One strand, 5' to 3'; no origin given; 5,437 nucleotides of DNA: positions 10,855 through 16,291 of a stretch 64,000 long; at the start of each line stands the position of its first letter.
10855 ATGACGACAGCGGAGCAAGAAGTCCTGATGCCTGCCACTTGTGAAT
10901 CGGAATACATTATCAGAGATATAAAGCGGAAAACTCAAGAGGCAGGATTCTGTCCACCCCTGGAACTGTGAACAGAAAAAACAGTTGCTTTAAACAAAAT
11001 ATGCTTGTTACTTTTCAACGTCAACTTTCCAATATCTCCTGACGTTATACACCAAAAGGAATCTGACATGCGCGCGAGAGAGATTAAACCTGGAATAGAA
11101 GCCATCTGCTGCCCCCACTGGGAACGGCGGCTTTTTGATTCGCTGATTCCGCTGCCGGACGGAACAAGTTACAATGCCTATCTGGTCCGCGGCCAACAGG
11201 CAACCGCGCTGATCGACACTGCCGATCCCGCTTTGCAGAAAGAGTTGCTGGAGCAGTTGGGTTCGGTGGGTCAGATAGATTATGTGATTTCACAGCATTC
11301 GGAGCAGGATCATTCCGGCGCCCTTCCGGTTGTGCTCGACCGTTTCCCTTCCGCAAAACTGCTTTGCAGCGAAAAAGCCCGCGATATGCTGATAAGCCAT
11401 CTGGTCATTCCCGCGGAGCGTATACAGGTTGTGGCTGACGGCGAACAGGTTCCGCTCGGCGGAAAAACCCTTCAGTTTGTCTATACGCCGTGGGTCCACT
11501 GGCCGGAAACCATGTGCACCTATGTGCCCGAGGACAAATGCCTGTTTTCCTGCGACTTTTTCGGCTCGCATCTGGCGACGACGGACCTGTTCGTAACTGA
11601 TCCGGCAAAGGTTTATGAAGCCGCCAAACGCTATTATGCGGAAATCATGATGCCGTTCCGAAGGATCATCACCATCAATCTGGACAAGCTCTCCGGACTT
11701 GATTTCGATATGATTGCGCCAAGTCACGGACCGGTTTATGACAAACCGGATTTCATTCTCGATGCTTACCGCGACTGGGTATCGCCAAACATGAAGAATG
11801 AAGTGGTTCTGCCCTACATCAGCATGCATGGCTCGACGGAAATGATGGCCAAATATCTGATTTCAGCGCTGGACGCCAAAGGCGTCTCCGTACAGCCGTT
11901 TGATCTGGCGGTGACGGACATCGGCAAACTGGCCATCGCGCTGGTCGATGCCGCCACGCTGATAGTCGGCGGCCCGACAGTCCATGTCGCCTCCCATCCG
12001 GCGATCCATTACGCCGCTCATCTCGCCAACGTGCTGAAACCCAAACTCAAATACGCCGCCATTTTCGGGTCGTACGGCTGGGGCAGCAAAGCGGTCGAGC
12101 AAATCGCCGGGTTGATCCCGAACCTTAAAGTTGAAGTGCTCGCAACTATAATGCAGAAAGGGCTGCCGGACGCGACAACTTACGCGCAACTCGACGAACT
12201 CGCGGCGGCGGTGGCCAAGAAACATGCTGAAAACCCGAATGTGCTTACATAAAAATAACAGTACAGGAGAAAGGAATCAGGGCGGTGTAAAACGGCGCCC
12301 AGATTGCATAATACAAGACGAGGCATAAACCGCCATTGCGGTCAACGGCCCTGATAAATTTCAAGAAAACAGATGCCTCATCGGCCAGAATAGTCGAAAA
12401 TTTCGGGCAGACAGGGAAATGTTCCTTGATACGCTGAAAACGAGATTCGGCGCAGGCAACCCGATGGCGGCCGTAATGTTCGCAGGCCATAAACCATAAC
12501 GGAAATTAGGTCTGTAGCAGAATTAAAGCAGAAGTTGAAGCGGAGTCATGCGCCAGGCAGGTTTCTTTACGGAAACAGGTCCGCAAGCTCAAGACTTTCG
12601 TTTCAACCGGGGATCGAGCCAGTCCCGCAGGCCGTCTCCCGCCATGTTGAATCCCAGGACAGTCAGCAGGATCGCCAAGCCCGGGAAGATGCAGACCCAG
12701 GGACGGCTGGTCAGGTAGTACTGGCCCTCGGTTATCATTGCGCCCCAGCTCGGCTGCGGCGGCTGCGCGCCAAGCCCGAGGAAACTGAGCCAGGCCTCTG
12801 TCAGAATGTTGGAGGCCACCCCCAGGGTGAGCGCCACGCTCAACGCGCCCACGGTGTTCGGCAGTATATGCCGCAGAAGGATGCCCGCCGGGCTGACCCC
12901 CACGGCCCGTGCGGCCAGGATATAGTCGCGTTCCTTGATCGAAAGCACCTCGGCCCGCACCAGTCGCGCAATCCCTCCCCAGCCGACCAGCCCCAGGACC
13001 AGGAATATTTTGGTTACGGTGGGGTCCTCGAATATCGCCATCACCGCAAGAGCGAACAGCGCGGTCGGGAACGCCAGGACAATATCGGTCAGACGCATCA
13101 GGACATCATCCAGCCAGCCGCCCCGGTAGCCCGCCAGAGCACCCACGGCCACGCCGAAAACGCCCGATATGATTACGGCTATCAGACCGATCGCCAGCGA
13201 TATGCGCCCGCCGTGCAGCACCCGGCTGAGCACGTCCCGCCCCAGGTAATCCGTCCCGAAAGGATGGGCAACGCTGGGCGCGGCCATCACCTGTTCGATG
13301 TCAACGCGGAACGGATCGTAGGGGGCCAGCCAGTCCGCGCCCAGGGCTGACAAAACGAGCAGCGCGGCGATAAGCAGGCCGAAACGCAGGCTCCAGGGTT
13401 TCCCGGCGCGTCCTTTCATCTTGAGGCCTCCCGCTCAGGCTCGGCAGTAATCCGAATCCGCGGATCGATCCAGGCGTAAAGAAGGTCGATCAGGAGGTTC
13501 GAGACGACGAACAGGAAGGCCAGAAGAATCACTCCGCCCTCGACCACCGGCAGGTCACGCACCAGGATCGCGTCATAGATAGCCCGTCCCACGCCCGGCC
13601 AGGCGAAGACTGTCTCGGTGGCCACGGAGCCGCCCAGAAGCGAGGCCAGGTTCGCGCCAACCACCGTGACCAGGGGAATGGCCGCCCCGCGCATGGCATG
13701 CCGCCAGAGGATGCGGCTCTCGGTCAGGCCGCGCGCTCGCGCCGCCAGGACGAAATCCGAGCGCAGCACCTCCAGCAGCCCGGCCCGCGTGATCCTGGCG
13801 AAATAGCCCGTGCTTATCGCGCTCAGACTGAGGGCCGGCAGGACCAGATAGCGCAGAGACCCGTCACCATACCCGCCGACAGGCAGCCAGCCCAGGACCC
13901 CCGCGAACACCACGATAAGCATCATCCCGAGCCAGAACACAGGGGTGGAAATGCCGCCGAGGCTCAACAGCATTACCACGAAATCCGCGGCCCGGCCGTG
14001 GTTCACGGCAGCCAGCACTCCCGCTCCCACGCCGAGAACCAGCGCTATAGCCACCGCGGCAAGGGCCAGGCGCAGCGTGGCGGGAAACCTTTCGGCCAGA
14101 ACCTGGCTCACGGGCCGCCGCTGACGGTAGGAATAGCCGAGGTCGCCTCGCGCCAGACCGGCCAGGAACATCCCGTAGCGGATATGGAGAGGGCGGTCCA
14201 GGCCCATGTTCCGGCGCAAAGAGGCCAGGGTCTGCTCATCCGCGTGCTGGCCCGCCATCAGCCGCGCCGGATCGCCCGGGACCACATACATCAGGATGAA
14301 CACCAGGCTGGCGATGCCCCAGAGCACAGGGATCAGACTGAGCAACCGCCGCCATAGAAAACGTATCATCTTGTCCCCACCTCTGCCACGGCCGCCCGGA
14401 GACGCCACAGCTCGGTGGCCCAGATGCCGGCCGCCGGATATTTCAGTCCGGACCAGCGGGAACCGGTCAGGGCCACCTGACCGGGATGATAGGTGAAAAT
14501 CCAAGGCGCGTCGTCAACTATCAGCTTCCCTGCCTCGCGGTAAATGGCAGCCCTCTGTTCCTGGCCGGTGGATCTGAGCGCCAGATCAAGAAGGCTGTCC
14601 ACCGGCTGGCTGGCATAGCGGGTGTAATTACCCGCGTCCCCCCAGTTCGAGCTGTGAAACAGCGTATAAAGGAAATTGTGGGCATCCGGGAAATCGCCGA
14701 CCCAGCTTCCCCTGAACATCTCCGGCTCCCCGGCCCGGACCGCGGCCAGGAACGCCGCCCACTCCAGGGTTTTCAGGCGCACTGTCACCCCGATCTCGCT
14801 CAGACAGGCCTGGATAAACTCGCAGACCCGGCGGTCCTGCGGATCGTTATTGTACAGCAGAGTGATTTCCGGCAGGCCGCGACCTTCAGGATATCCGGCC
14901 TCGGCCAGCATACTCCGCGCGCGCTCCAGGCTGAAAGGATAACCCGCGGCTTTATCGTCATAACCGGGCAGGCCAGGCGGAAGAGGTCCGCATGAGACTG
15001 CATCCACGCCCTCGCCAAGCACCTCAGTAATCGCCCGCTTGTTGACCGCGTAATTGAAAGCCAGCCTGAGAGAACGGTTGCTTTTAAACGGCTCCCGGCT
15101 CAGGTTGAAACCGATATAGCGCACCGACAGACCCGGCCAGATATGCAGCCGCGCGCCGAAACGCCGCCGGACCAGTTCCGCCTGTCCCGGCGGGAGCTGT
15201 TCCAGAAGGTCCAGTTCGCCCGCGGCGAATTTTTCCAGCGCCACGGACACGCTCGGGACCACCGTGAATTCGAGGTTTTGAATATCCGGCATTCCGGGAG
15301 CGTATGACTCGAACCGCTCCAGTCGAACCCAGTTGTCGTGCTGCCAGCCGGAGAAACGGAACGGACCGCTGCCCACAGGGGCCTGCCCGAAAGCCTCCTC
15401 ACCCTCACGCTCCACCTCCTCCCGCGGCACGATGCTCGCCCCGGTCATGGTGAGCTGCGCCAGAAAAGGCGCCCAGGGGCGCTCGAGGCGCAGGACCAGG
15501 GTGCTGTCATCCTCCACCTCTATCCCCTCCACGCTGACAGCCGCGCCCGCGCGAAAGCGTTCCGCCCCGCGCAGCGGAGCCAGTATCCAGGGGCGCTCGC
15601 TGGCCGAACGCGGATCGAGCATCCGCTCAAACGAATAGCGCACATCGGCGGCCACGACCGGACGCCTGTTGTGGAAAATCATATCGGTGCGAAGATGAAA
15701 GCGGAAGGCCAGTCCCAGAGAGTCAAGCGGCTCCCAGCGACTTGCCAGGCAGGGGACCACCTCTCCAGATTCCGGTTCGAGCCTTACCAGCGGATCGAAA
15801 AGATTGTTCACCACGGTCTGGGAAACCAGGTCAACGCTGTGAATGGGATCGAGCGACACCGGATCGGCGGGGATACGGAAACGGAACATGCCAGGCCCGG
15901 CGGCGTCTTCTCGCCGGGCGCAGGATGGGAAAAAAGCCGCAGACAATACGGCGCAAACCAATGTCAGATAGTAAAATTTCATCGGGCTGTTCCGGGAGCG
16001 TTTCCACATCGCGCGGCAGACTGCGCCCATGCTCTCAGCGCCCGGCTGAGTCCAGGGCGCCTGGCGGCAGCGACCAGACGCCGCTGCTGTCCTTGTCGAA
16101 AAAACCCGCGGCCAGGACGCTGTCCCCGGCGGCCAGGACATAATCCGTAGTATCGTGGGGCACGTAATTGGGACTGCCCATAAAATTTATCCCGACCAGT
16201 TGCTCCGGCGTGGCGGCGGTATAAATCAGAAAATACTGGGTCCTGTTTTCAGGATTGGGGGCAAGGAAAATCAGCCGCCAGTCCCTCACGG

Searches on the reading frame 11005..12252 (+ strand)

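Call 17: search_protein_families(library=pfam, proteins=[window:11005-12252:+], max_evalue=0.01)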
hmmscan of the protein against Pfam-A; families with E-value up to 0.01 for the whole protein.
window:11005-12252:+ (415 aa): 4 families
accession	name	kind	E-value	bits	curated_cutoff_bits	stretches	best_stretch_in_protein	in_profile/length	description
PF19583.5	ODP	-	4.7e-26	92.3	27.2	1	56-242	3-194/194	ODP family beta lactamase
PF00753.33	Lactamase_B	-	8.3e-12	45.9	22.7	1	54-196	4-161/196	Metallo-beta-lactamase superfamily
PF00258.30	Flavodoxin_1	-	7.4e-06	26.6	25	1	271-381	3-123/143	Flavodoxin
PF12706.13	Lactamase_B_2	-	0.00024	21.2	27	1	83-169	23-116/200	Beta-lactamase superfamily domain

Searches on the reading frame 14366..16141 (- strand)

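Call 17: search_protein_families(library=pfam, proteins=[window:14366-16141:-], max_evalue=0.01)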
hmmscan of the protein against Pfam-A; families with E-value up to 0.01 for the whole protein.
window:14366-16141:- (591 aa): 1 family
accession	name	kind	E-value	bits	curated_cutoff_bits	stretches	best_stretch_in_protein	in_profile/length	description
PF00496.27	SBP_bac_5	-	2.6e-83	280.6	32.4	1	127-501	1-367/368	Bacterial extracellular solute-binding proteins, family 5 Middle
